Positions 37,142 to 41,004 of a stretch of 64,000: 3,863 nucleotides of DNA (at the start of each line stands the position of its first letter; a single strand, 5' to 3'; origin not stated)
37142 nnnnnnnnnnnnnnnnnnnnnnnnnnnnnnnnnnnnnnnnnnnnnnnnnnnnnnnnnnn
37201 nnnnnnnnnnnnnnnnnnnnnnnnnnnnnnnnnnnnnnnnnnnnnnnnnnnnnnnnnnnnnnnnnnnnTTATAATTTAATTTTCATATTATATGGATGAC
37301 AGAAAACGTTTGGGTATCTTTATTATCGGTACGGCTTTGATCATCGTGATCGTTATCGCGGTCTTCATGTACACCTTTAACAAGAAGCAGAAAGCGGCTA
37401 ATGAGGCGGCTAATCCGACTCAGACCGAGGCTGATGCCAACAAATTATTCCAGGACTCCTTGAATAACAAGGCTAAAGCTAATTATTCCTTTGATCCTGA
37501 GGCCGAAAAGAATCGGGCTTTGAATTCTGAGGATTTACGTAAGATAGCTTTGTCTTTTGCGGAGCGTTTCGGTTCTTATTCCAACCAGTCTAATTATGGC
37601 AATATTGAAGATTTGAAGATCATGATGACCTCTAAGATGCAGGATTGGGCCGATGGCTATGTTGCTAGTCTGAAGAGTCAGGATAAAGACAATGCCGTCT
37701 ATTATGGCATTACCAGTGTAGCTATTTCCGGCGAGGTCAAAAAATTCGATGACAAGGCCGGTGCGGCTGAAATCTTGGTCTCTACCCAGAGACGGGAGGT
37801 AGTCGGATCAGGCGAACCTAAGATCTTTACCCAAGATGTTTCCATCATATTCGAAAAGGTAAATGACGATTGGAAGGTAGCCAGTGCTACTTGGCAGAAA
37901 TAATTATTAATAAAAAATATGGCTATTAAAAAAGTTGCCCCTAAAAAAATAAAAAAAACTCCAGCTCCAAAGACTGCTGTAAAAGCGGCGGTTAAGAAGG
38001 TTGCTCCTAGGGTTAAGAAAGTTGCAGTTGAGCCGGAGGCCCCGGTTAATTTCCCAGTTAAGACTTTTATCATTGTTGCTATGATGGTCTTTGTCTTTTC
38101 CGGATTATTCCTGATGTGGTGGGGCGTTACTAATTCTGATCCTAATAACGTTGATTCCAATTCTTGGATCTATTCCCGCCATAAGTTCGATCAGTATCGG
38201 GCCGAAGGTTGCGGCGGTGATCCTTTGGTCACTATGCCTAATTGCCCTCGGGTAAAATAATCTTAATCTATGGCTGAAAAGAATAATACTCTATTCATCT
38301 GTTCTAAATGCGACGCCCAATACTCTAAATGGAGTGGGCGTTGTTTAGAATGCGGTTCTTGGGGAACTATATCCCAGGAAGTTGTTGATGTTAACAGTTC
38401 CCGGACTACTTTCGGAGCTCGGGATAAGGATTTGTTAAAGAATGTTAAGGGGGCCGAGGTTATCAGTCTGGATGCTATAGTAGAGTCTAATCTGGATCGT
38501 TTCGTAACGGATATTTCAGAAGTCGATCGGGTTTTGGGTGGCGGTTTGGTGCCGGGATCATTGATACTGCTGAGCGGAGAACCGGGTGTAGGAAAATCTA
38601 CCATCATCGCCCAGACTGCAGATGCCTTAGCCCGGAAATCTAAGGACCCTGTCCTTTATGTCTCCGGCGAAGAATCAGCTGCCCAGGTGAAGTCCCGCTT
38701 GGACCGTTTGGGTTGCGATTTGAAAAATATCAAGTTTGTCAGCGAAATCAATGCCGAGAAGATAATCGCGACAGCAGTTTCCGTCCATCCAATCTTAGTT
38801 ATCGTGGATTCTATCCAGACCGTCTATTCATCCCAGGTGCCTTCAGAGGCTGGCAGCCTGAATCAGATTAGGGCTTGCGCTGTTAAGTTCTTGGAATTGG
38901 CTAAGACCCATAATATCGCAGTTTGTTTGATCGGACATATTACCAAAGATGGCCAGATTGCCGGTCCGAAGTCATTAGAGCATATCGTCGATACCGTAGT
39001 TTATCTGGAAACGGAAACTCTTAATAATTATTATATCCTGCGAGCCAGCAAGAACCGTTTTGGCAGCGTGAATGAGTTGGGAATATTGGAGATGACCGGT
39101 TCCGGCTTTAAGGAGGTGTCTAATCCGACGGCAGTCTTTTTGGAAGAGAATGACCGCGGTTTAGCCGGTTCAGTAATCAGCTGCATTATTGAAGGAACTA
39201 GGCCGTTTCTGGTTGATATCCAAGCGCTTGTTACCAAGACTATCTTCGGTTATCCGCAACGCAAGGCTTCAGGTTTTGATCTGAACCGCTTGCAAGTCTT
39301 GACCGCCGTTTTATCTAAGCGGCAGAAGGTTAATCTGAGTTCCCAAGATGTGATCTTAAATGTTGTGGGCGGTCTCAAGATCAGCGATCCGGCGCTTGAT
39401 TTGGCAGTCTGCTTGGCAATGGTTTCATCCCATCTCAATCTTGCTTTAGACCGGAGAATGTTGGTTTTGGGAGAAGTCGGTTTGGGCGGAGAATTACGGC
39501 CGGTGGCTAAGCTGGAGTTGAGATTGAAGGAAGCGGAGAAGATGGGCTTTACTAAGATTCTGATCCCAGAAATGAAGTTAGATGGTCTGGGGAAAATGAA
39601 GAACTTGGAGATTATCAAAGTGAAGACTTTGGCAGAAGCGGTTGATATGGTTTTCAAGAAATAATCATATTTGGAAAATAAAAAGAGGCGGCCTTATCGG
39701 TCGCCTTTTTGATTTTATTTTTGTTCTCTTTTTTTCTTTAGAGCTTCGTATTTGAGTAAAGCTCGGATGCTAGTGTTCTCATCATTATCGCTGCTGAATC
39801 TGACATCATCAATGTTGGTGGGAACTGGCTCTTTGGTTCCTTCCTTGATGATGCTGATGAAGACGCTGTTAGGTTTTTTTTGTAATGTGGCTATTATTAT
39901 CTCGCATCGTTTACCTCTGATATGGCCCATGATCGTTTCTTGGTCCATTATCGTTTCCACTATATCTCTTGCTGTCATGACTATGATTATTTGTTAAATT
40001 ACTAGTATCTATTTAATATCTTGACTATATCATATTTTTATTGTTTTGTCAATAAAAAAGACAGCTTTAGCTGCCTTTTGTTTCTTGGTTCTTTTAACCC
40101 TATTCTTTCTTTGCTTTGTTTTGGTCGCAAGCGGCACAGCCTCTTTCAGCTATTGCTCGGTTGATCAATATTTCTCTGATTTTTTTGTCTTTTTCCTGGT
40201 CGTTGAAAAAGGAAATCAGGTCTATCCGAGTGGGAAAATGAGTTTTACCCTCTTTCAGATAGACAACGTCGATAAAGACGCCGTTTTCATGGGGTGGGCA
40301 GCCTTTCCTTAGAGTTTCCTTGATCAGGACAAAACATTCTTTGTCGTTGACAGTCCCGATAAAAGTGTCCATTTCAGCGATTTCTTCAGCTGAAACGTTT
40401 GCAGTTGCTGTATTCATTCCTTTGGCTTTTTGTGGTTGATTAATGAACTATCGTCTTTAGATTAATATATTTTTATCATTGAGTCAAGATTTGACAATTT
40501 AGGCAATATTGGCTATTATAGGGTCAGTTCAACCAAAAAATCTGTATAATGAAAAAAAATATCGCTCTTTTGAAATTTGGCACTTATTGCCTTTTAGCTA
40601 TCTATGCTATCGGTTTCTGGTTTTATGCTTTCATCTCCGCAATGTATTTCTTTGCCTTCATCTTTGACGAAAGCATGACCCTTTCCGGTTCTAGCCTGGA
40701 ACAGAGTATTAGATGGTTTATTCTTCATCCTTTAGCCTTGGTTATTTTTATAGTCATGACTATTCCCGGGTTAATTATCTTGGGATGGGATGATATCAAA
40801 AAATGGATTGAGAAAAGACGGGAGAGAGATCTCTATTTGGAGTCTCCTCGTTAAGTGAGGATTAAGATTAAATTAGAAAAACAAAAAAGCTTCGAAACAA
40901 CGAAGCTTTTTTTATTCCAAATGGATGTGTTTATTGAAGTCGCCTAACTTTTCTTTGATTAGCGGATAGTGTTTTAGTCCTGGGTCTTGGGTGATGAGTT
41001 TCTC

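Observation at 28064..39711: Ten-gene single-promoter operon: a minimal VirB3/VirB4/VirB6-type secretion-like apparatus with six orphan partners, transcriptionally fused to radA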

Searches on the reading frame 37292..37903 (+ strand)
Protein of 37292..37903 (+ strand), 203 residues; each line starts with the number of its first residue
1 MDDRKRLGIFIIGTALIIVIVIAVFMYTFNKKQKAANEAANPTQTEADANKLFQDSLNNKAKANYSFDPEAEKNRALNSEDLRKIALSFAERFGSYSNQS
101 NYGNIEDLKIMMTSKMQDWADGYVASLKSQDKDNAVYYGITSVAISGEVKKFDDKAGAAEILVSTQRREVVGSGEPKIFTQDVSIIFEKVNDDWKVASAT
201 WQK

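Call 3: search_protein_families(library=pfam, proteins=[window:37292-37903:+], max_evalue=1)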
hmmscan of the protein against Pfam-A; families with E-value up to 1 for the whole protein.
window:37292-37903:+ (203 aa): 13 families
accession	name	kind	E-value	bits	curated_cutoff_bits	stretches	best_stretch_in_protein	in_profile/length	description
PF12869.13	tRNA_anti-like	-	0.0012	18.9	23.5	1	4-65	5-66/146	tRNA_anti-like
PF12685.13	SpoIIIAH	-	0.0025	18.2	30.6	1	11-111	4-68/191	SpoIIIAH-like protein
PF19558.4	DUF6080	-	0.032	13.3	27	1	5-70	224-275/447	Family of unknown function (DUF6080)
PF05961.16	Chordopox_A13L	-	0.059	14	24.1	1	16-59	9-56/69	Chordopoxvirus A13L protein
PF00558.24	Vpu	-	0.07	13.4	24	1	1-37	1-37/81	Vpu protein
PF09911.14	DUF2140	-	0.08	12.9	34.3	1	10-58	7-65/187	Uncharacterized protein conserved in bacteria (DUF2140)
PF20462.4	DUF6715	-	0.091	12.8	27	1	6-57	3-50/192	Domain of unknown function (DUF6715)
PF03773.19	ArsP_1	-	0.11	12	32.3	1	7-65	112-155/294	Predicted permease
PF12698.13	ABC2_membrane_3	-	0.13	11.8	31.6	1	10-95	3-91/347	ABC-2 family transporter protein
PF15330.11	SIT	-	0.15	13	27.6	1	9-44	4-41/114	SHP2-interacting transmembrane adaptor protein, SIT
PF00335.26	Tetraspanin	-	0.16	12.1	32.1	1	7-67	76-126/225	Tetraspanin family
PF04277.18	OAD_gamma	-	0.17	13.1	27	1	16-50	18-53/76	Oxaloacetate decarboxylase, gamma chain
PF16118.10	DUF4834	-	0.21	12.9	27.8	1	9-63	9-67/99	Domain of unknown function (DUF4834)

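Call 5: search_protein_families(library=ncbifam, proteins=[window:37292-37903:+], max_evalue=0.1)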
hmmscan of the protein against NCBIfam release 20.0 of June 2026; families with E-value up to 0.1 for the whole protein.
window:37292-37903:+ (203 aa): 5 families
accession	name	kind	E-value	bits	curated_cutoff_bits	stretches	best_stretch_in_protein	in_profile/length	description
NF046005.2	near_gluc_PtsG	equivalog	0.005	17.1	45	1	9-51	6-50/85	MPN207a family PTS transporter accessory protein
NF042931.1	SAG1386_EF1546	equivalog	0.012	15.7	80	1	9-61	33-84/158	SAG1386/EF1546 family surface-associated protein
TIGR02091.1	glgC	equivalog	0.017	14.2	424.9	1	107-182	128-201/364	glucose-1-phosphate adenylyltransferase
TIGR04402.2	mob_CxxC_CxxC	subfamily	0.052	13.8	70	0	9-85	64-139/180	mobilome CxxCx(11)CxxC protein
NF006283.1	PRK08455.1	equivalog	0.06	13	187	1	9-56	21-70/182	flagellar basal body-associated protein FliL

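Call 29: find_homologous_proteins(query=window:37292-37903:+, max_evalue=0.00001)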
Query window:37292-37903:+ (203 aa): 148 proteins with E <= 0.00001 among 334 candidates; the best 120 are listed.
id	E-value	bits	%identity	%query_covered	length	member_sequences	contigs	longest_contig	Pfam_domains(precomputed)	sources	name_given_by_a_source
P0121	1.1e-125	434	100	100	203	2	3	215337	-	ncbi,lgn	-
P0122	1.8e-99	349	76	100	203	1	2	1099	-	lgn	-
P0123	2.1e-99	349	79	100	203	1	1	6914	-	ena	-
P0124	2.3e-98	345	76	100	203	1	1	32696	-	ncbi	-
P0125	7.4e-97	340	75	100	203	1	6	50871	PF12698.14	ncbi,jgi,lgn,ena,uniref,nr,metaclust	ncbi:hypothetical protein COT98_04465 [Candidatus Falkowbacteria bacterium CG10_big_fil_rev_8_21_14_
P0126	2.2e-95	335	75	100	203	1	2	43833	-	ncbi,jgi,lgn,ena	ncbi:MAG: hypothetical protein WC564_01360 [Patescibacteria group bacterium]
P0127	7.8e-95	334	75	100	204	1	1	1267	-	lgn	-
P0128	1.9e-93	329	73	100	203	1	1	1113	PF12698.14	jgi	-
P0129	4.6e-92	325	73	100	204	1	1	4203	-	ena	-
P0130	5.0e-92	325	74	100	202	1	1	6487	-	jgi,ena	-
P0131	5.5e-92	324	73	100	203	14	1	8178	-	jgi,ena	-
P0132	2.5e-91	322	71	100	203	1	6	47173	-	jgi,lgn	-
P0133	2.5e-90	319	73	100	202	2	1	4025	-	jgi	jgi:predicted small secreted protein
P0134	1.0e-88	314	70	100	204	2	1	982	-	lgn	-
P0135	3.9e-75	269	64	100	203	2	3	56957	-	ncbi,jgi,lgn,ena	-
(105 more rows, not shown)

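Call 36: search_solved_structures(query=A3, max_evalue=10)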
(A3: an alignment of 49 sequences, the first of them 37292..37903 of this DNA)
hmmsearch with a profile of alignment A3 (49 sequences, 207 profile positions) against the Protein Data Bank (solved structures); distinct sequences matched with E-value up to 10: 15.
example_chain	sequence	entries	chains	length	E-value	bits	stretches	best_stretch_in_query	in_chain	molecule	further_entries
6iyc_E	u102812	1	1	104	0.035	16.9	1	5-85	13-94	Amyloid-beta A4 protein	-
7bqc_A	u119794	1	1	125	0.061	16.1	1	6-100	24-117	NF4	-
8x54_E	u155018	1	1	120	0.09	15.6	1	5-85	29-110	Amyloid-beta precursor protein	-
8x52_E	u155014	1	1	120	0.13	15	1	9-85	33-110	Amyloid-beta precursor protein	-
6w6l_6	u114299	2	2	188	0.21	14.4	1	8-89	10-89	Calcium load-activated calcium channel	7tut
8ri0_A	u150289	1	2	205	0.29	13.9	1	118-176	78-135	tRNA (guanine-N(1)-)-methyltransferase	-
7cu3_B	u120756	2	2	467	0.33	13.7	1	24-77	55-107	Transmembrane protein FAM155A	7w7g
6m6z_A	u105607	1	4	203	0.56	13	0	5-56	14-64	TMH4C4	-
5nc6_B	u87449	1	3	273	0.77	12.5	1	5-64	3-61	Peptidoglycan N-acetylglucosamine deacetylase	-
8b1n_A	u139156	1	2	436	0.93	12.3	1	118-176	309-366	tRNA (guanine-N(1)-)-methyltransferase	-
2lp1_A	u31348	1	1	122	1.1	12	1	5-78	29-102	C99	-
8rjc_9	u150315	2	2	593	1.2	11.9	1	11-82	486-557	Calnexin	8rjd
8qmd_C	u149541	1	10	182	1.2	11.9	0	114-133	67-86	Killer cell lectin-like receptor subfamily F member 1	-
2lk9_A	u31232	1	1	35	2.9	10.7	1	4-34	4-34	Bone marrow stromal antigen 2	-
7uhf_A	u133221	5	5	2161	5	9.9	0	9-85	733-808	Voltage-dependent L-type calcium channel subunit alpha-1D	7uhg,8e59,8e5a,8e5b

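Call 45: predict_structure(alignment_id=A3)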
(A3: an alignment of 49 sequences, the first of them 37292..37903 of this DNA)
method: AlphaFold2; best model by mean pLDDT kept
length: 203 residues; sequences in the alignment: 49
mean_pLDDT: 88.1   pTM: 0.68
mean pLDDT of the five models: 88.1, 87.2, 87.0, 86.5, 85.7
residues with pLDDT >= 90: 139; 70-90: 37; 50-70: 19; < 50: 8
segments of 3 or more residues with pLDDT < 50: 39-46
pLDDT, mean of each block of 10 residues (from residue 1): 79 92 91 63 48 70 79 92 98 95 95 98 94 85 97 98 97 93 98 97 91
secondary structure, 60 per line:
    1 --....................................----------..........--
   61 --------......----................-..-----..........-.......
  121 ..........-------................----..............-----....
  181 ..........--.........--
elements in order: H3-38 H49-58 H69-74 H79-94 H103-111 H114-130 E138-153 E158-171 E177-190 E193-201

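Call 48: fold_search(model_id=the predicted structure, library=pdb)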
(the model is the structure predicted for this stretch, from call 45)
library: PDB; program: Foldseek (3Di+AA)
matches with E <= 10: 972; with E <= 0.001: 27
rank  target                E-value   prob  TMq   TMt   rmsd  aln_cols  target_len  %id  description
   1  6iqt_A                6.5e-05  1.00  0.49  0.70   3.6       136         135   14  Crystal Structure of CagV, a VirB8 homolog of T4SS from Helicobacter pylori Strain 26695 (released 2019-11-13)
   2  6iqt_D                6.5e-05  1.00  0.47  0.66   4.1       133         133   15  Crystal Structure of CagV, a VirB8 homolog of T4SS from Helicobacter pylori Strain 26695 (released 2019-11-13)
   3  5u9o_F                1.3e-04  1.00  0.36  0.48   5.5       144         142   19  Cocrystal structure of the intermembrane space region of the plastid division proteins PARC6 and PDV1 (released 2017-12-20)
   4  5had                  1.6e-04  1.00  0.40  0.57   4.4       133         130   10  Crystal structure of intermembrane space region of chloroplast protein ARC6 (released 2017-01-18)
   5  6jzn_B                1.8e-04  1.00  0.39  0.54   5.0       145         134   19  Structure of the intermembrane space region of PARC6-PDV1 (released 2020-05-06)
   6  6jzf_B                1.9e-04  1.00  0.39  0.50   4.8       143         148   17  Structure of the intermembrane space region of PARC6 (released 2020-05-06)
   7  5u9o_B                2.3e-04  1.00  0.37  0.48   5.8       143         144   17  Cocrystal structure of the intermembrane space region of the plastid division proteins PARC6 and PDV1 (released 2017-12-20)
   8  6iqt_C                2.6e-04  1.00  0.46  0.68   3.8       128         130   12  Crystal Structure of CagV, a VirB8 homolog of T4SS from Helicobacter pylori Strain 26695 (released 2019-11-13)
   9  6jzn_A                2.6e-04  1.00  0.36  0.51   5.7       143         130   15  Structure of the intermembrane space region of PARC6-PDV1 (released 2020-05-06)
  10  3qk9_B                2.9e-04  1.00  0.32  0.36  11.3       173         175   12  Yeast Tim44 C-terminal domain complexed with Cymal-3 (released 2011-03-09)
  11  5d9r                  3.5e-04  1.00  0.44  0.62   3.8       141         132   11  Crystal structure of a conserved domain in the intermembrane space region of the plastid division protein ARC6 (released 2015-11-11)
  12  6iqt_B                3.9e-04  1.00  0.45  0.66   4.3       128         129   12  Crystal Structure of CagV, a VirB8 homolog of T4SS from Helicobacter pylori Strain 26695 (released 2019-11-13)
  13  5aiw_MODEL_1_A        3.9e-04  1.00  0.44  0.62   4.2       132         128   14  NMR solution structure of the putative transfer protein TraH from Gram-positive conjugative plasmid pIP501 (released 2016-03-09)
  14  5wip_D                4.4e-04  1.00  0.41  0.57   4.5       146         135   16  TraE protein in complex with 2-(2-furyl)isonicotinic acid (released 2017-11-15)
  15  7aed_B                4.4e-04  1.00  0.38  0.51   5.2       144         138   10  VirB8 domain of PrgL from Enterococcus faecalis pCF10 (released 2020-11-18)
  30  2cc3_A                1.0e-03  1.00  0.37  0.49   5.6       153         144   10  Structure of Agrobacterium tumefaciens VirB8 protein (released 2006-01-30)
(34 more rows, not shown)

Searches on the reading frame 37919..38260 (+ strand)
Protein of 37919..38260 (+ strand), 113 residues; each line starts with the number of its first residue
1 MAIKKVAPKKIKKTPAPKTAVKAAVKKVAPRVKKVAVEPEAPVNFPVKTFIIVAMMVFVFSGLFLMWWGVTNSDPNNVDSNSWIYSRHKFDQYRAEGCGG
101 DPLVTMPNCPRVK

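Call 3: search_protein_families(library=pfam, proteins=[window:37919-38260:+], max_evalue=1)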
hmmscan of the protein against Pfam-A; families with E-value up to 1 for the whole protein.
window:37919-38260:+ (113 aa): 2 families
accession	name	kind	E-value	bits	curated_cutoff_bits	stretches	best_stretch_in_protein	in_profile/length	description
PF05821.16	NDUF_B8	-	0.073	13.5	21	1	52-102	114-160/172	NADH-ubiquinone oxidoreductase ASHI subunit (CI-ASHI or NDUFB8)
PF07850.20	Renin_r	-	0.2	12.2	27.8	1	29-77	18-64/79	Renin receptor-like transmembrane spanning segment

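Call 5: search_protein_families(library=ncbifam, proteins=[window:37919-38260:+], max_evalue=0.1)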
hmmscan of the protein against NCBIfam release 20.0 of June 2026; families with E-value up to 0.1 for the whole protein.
window:37919-38260:+ (113 aa): 0 families

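Call 67: search_protein_families(library=phrogs, proteins=[window:37919-38260:+], max_evalue=0.01)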
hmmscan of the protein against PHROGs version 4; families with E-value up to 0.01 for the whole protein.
window:37919-38260:+ (113 aa): 0 families

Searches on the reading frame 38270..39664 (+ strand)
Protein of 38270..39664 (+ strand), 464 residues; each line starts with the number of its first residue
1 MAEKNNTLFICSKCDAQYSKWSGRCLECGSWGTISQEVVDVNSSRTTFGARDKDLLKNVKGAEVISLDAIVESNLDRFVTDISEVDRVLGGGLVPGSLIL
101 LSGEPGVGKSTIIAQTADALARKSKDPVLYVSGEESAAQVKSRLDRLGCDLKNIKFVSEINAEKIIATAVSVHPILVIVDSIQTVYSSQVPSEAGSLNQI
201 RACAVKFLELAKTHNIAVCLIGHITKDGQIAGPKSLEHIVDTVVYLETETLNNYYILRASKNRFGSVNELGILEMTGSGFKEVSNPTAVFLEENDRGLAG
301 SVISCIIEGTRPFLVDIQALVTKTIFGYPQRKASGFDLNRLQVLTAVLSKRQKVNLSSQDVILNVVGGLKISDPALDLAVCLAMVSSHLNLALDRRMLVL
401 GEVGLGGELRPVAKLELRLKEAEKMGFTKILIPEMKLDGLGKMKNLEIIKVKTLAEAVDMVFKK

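Call 3: search_protein_families(library=pfam, proteins=[window:38270-39664:+], max_evalue=1)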
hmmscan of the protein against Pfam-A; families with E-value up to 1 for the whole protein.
window:38270-39664:+ (464 aa): 34 families (the best 25 are shown)
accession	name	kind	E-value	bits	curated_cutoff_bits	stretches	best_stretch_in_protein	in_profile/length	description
PF13481.12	AAA_25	-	5.8e-16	59.1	27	1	76-229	13-195/195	AAA domain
PF06745.19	ATPase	-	4e-15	56.3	26.6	1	80-159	3-82/231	KaiC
PF13541.12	ChlI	-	1.5e-09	38.2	27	1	345-434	31-119/121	Subunit ChlI of Mg-chelatase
PF03796.21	DnaB_C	-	5.3e-08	33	27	1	80-210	4-140/255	DnaB-like helicase C terminal domain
PF18073.7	Zn_ribbon_LapB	-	1.4e-06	28.3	25.7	1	9-35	1-27/28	Rubredoxin metal binding domain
PF13401.12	AAA_22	-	2.5e-06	28.3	27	1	97-223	6-123/130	AAA domain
PF07088.17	GvpD_P-loop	-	4.4e-05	23.9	24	1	95-137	9-49/189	GvpD gas vesicle protein, P-loop domain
PF13191.12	AAA_16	-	0.00011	23.1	32.6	1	93-123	24-51/167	AAA ATPase domain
PF00004.35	AAA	-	0.00031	21.7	21.2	1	99-198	1-82/131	ATPase family associated with various cellular activities (AAA)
PF03266.21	NTPase_1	-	0.00037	20.8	23.9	1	99-190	2-89/168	NTPase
PF05362.19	Lon_C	-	0.00073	19.6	21.1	1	373-461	109-202/205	Lon protease (S16) C-terminal proteolytic domain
PF13604.12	AAA_30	-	0.00098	19.3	27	1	98-223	20-124/191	AAA domain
PF07728.20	AAA_5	-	0.0016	18.8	22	1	99-135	2-35/139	AAA domain (dynein-related subfamily)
PF20720.3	nSTAND3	-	0.0017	18.5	27.2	1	98-135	19-55/155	Novel STAND NTPase 3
PF25199.1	nSTAND_NTPase5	-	0.002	18.4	34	1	97-138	42-83/145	Novel STAND NTPase 5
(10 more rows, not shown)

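Call 5: search_protein_families(library=ncbifam, proteins=[window:38270-39664:+], max_evalue=0.1)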
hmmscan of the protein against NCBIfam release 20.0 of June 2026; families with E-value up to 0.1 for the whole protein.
window:38270-39664:+ (464 aa): 43 families (the best 25 are shown)
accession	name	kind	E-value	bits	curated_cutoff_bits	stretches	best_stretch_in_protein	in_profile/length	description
TIGR00416.1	sms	equivalog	7.6e-159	529.3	403.05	1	4-458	3-454/454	DNA repair protein RadA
TIGR02902.1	spore_lonB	equivalog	1.3e-13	50.4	723.3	1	344-462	412-531/531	ATP-dependent protease LonB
NF006799.0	PRK09302.1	equivalog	3e-13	49.2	408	1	72-249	249-435/515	circadian clock protein KaiC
TIGR02903.1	spore_lon_C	equivalog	1.4e-12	46.9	678.8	1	346-462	498-615/615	Lon family ATP-dependent protease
TIGR03881.1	KaiC_arch_4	hypoth_equivalog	1.7e-10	41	247.8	1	77-182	2-90/231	KaiC domain-containing protein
TIGR00764.1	lon_rel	equivalog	2.1e-10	39.8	516.6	1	344-463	470-594/608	ATP-dependent protease LonB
TIGR03600.1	phage_DnaB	exception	3e-10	39.7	498.65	1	54-224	151-314/421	phage replicative helicase, DnaB family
TIGR02237.1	recomb_radB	equivalog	1.6e-09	38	172.4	1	85-249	1-179/210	DNA repair and recombination protein RadB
TIGR03877.1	thermo_KaiC_1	hypoth_equivalog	2.7e-08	33.6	307.25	1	77-153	3-78/238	KaiC domain-containing protein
TIGR00665.1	DnaB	equivalog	6.9e-07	28.4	385.25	1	36-145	137-244/435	replicative DNA helicase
TIGR00763.1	lon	equivalog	3.2e-06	25.9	608.05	1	374-462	702-795/795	endopeptidase La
NF004629.0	PRK05973.1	equivalog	3.5e-06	26.2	156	1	91-223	59-191/237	DNA helicase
NF006861.0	PRK09361.1-1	equivalog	3.9e-06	26.6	278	1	79-246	6-194/235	DNA repair and recombination protein RadB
NF005852.0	PRK07773.1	equivalog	5e-06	25.1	780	1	36-144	159-265/886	replicative DNA helicase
NF006443.0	PRK08760.1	equivalog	6.2e-06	24.8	741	1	73-144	207-277/476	replicative DNA helicase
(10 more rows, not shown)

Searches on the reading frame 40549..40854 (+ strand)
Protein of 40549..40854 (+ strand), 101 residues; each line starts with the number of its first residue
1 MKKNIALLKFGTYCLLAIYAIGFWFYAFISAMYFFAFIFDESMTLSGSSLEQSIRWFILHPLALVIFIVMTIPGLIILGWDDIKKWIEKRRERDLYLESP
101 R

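Call 26: search_protein_families(library=pfam, proteins=[window:40549-40854:+], max_evalue=0.001)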
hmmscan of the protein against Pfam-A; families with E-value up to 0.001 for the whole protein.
window:40549-40854:+ (101 aa): 0 families

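Call 67: search_protein_families(library=phrogs, proteins=[window:40549-40854:+], max_evalue=0.01)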
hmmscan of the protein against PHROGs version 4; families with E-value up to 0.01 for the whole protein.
window:40549-40854:+ (101 aa): 1 family
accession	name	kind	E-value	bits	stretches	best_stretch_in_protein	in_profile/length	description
phrog_34082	-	tail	0.0029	17.4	1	46-88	328-375/579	tail length tape measure protein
